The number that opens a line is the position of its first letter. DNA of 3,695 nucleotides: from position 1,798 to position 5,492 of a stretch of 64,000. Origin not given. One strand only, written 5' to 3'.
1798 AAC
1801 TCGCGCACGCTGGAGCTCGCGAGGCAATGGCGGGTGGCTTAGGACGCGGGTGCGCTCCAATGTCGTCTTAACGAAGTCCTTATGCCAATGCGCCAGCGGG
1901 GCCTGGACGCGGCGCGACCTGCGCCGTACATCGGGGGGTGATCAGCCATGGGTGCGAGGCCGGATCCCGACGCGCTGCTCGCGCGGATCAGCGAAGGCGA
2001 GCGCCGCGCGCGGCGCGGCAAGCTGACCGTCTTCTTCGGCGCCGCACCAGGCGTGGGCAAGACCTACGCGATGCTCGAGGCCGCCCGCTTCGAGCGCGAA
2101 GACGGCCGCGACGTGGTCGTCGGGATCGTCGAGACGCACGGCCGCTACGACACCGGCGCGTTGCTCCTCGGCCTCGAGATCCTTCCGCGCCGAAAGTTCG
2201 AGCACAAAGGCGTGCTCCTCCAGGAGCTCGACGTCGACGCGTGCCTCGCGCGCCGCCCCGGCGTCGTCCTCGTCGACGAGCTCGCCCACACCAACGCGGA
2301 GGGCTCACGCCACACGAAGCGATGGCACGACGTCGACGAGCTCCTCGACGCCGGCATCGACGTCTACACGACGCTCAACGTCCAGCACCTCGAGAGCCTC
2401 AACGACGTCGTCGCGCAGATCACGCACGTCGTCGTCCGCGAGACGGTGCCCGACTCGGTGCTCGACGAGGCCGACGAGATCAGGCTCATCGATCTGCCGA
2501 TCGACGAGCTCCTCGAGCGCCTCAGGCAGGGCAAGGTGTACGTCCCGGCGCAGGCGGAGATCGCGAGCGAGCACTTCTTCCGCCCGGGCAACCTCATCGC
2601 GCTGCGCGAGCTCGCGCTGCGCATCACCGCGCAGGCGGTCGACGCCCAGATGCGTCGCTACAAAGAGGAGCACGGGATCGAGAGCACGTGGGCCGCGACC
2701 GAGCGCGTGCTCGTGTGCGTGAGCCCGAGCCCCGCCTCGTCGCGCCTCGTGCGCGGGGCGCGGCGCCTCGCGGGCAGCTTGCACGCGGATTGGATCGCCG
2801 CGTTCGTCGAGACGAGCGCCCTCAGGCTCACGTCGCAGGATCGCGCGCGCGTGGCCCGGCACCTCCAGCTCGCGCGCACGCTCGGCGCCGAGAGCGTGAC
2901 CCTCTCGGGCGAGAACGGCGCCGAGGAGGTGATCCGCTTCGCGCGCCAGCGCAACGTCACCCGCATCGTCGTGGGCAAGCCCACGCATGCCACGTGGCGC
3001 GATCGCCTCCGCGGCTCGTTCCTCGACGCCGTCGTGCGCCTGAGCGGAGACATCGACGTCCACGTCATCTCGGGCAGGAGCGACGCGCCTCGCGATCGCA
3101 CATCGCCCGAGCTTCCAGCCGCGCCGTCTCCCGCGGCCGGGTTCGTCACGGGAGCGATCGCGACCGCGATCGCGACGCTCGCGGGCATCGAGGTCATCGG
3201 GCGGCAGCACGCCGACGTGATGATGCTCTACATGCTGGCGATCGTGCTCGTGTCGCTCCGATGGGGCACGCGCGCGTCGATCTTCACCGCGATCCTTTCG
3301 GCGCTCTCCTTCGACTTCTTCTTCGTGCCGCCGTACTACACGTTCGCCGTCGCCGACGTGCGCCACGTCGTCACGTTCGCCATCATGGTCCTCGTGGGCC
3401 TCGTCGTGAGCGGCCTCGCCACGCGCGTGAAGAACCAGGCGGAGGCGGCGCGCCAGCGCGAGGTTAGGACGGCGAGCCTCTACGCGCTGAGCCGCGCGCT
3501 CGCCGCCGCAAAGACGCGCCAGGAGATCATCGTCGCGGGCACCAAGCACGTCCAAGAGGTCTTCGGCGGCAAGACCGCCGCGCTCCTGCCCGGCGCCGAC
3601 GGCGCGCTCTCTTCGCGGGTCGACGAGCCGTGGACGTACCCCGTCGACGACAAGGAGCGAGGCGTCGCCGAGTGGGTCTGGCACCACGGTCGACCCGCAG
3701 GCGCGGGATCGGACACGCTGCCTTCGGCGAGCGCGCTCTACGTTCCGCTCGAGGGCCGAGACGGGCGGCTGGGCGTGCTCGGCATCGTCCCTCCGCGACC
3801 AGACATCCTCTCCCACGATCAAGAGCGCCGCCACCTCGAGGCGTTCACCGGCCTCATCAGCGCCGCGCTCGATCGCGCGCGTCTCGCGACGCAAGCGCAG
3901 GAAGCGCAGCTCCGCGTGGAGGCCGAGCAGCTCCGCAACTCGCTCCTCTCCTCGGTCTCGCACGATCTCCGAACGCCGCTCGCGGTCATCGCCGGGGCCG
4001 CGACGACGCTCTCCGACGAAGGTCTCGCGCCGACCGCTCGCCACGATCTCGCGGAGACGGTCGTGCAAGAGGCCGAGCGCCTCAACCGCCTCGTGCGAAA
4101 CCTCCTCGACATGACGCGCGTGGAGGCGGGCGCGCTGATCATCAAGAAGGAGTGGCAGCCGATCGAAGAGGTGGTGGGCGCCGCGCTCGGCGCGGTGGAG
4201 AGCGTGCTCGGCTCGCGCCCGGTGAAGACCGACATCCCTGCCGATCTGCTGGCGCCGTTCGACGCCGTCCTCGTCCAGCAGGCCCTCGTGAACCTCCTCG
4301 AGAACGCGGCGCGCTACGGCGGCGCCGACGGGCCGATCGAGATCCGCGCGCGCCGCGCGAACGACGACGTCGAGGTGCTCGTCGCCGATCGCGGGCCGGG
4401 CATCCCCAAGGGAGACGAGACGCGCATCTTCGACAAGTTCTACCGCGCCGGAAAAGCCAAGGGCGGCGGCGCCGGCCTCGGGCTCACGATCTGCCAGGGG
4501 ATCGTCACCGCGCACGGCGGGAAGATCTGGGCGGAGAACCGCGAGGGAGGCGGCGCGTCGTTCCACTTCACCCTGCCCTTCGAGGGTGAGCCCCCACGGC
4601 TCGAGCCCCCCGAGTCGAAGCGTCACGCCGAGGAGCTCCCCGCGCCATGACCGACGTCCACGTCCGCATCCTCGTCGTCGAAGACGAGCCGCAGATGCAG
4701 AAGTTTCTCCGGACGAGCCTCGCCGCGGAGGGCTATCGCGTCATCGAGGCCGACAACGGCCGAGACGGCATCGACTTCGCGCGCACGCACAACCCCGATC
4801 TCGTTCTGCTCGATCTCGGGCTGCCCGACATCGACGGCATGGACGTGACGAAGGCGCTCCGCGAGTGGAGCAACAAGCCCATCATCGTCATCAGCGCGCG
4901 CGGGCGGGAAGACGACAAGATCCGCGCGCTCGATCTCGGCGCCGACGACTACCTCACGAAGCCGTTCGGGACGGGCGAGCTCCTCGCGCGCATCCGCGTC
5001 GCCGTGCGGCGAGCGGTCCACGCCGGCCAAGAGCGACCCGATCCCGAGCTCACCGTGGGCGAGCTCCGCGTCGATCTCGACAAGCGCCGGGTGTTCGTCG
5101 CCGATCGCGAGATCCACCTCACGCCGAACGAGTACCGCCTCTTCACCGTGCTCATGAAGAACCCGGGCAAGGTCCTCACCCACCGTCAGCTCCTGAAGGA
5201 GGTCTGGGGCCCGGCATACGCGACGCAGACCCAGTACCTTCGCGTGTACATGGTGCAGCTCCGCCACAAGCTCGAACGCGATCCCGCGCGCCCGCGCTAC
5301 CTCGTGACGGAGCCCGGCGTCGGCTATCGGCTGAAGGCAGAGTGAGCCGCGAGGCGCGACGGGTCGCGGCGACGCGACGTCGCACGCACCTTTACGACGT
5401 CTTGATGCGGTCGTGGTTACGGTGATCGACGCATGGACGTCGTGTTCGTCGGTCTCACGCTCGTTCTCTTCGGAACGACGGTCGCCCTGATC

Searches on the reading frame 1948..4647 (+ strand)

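Call 67: search_protein_families(library=pfam, proteins=[window:1948-4647:+], max_evalue=0.00001)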
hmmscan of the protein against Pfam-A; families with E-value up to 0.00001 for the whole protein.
window:1948-4647:+ (900 aa): 7 families
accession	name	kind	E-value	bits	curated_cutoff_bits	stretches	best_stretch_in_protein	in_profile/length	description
PF02702.23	KdpD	-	1.2e-94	316.1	26.1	1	22-231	1-210/210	Osmosensitive K+ channel His kinase sensor domain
PF13493.11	DUF4118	-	1.4e-29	102.4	28.4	1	402-504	4-107/107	Domain of unknown function (DUF4118)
PF02518.31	HATPase_c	-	8.7e-29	100.6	26.4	1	772-879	2-110/111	Histidine kinase-, DNA gyrase B-, and HSP90-like ATPase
PF00512.31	HisKA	-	2.1e-16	60.2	26.9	1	663-728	2-66/66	His Kinase A (phospho-acceptor) domain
PF13492.12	GAF_3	-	3.9e-07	31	27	1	570-643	54-129/129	GAF domain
PF00582.32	Usp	-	1.8e-06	29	24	1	252-366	3-133/141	Universal stress protein family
PF13581.12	HATPase_c_2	-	2.8e-06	27.8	27.4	1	777-854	33-110/127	Histidine kinase-like ATPase domain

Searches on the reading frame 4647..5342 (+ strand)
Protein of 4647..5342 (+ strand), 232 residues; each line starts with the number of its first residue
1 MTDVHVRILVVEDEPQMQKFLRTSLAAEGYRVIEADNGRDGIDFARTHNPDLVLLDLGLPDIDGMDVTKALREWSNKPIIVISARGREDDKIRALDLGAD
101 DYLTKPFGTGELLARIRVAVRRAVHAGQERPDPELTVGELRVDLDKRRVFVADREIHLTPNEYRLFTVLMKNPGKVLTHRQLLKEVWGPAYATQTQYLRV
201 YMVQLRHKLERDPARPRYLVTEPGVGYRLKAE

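Call 67: search_protein_families(library=pfam, proteins=[window:4647-5342:+], max_evalue=0.00001)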
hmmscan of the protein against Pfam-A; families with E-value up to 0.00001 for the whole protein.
window:4647-5342:+ (232 aa): 2 families
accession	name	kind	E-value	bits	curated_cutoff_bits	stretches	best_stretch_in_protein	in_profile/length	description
PF00072.30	Response_reg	-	1.4e-31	109.4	30.2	1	8-117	1-111/111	Response regulator receiver domain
PF00486.34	Trans_reg_C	-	1.4e-24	86.4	26.2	1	154-229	2-77/77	Transcriptional regulatory protein, C terminal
